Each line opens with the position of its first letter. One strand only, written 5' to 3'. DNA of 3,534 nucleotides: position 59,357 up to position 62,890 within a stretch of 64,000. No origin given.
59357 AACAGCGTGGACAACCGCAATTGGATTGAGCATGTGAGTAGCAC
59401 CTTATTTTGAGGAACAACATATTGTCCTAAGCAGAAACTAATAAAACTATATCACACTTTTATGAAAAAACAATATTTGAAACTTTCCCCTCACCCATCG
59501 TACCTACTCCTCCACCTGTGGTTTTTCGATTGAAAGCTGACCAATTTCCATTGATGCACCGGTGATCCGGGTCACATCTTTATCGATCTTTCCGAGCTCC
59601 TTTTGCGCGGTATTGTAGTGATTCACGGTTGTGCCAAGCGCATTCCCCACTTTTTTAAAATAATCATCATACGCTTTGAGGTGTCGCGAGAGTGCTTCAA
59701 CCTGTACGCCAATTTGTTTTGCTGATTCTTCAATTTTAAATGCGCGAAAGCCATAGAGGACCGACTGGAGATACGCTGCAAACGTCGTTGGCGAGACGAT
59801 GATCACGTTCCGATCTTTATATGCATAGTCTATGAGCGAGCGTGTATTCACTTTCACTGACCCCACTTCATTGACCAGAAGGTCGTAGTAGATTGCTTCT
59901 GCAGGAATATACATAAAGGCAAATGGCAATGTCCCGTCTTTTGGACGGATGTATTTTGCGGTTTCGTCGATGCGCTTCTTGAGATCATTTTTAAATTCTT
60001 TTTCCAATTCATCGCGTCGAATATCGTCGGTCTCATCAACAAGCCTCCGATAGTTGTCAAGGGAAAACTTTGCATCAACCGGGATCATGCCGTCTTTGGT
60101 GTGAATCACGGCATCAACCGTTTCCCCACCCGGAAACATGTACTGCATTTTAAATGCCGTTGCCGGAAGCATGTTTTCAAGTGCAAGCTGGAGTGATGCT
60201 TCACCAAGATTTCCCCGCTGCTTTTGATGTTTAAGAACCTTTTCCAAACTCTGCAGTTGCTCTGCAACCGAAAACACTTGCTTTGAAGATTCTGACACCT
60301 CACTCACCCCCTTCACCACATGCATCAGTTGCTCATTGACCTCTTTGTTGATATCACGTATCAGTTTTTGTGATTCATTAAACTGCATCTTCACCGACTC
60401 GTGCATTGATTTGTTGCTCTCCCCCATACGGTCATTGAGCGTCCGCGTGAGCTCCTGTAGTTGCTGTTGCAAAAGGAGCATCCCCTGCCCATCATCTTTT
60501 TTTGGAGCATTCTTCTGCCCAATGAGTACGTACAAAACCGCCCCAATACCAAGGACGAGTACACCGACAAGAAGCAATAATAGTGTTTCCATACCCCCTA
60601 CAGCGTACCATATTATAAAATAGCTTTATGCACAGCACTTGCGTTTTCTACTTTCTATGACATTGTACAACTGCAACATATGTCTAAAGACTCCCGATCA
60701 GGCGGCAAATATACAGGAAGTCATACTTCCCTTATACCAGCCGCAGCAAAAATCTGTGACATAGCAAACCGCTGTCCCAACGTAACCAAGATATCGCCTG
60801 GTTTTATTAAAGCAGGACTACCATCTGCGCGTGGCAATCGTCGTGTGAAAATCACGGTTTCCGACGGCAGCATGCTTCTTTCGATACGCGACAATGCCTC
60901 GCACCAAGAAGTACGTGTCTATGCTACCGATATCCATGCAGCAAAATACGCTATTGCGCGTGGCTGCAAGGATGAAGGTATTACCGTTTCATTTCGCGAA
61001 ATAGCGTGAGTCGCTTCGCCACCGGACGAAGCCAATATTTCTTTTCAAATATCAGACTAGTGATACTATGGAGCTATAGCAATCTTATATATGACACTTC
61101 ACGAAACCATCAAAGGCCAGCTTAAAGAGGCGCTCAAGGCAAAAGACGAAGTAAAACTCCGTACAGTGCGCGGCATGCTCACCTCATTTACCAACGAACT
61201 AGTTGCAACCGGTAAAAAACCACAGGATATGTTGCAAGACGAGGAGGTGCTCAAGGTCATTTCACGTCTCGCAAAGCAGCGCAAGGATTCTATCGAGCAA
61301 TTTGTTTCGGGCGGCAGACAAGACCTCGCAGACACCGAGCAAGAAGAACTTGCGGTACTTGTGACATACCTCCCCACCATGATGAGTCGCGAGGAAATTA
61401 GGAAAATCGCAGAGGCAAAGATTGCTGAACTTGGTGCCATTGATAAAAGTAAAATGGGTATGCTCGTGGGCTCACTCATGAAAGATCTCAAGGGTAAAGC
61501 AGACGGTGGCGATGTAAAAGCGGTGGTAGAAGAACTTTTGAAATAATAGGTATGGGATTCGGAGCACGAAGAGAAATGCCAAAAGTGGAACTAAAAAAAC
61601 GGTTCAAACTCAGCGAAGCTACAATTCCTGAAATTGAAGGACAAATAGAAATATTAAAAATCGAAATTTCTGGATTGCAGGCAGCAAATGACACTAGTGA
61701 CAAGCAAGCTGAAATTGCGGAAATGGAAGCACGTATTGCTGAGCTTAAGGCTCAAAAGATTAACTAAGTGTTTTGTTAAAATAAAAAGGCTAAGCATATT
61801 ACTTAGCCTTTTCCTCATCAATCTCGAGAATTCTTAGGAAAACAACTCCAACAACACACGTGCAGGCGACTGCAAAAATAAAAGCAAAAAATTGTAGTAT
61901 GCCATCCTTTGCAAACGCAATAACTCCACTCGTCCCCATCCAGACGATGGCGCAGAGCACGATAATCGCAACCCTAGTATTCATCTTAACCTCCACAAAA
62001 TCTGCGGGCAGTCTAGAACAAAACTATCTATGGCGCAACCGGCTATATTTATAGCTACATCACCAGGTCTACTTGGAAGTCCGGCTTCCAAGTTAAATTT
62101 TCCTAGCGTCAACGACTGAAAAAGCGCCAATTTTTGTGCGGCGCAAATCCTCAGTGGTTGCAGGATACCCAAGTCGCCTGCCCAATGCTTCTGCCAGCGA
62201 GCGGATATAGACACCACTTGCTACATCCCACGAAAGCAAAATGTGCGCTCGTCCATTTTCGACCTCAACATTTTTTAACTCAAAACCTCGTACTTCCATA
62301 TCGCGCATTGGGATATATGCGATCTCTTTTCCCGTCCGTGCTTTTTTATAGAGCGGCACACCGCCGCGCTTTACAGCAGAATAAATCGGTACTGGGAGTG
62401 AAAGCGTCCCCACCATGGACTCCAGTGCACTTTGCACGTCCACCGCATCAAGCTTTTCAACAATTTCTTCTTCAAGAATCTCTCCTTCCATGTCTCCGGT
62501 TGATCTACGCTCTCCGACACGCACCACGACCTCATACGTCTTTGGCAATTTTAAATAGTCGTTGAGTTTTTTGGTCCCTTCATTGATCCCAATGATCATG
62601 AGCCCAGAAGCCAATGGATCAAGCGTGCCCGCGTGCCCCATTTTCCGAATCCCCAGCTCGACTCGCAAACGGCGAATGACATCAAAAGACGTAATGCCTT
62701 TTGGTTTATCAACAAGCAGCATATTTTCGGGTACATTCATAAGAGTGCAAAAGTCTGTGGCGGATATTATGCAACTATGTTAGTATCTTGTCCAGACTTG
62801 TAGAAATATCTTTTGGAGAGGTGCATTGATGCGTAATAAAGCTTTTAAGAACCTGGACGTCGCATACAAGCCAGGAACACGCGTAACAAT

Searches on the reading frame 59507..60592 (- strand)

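Call 67: search_protein_families(library=pfam, proteins=[window:59507-60592:-], max_evalue=0.001)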
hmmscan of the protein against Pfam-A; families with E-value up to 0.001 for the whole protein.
window:59507-60592:- (362 aa): 1 family
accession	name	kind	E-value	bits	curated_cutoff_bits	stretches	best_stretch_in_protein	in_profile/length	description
PF02646.22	RmuC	-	1.4e-51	175.8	26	1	61-342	4-280/291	RmuC family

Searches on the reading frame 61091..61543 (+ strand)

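Call 67: search_protein_families(library=pfam, proteins=[window:61091-61543:+], max_evalue=0.001)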
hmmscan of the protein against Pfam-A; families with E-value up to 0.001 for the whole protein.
window:61091-61543:+ (151 aa): 2 families
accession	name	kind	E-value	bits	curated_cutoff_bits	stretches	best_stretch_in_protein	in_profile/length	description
PF09424.15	YqeY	-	1.8e-41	142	27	1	5-150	2-143/143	Yqey-like protein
PF02637.23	GatB_Yqey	-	7.5e-06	26.3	27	1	102-150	93-148/148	GatB domain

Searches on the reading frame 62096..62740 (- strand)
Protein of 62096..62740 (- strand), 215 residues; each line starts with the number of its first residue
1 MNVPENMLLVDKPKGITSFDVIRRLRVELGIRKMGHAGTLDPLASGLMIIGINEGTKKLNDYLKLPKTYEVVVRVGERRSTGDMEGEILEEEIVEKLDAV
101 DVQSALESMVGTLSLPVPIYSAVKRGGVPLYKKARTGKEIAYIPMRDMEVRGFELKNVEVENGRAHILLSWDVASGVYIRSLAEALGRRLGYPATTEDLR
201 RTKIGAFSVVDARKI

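Call 67: search_protein_families(library=pfam, proteins=[window:62096-62740:-], max_evalue=0.001)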
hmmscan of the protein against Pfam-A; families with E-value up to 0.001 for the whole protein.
window:62096-62740:- (215 aa): 2 families
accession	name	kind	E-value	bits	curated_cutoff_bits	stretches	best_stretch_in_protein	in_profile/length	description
PF01509.24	TruB_N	-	2.9e-36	125.5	27.3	1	29-179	4-149/149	TruB family pseudouridylate synthase (N terminal domain)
PF16198.10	TruB_C_2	-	0.00027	21.4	29.3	1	180-208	1-29/66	tRNA pseudouridylate synthase B C-terminal domain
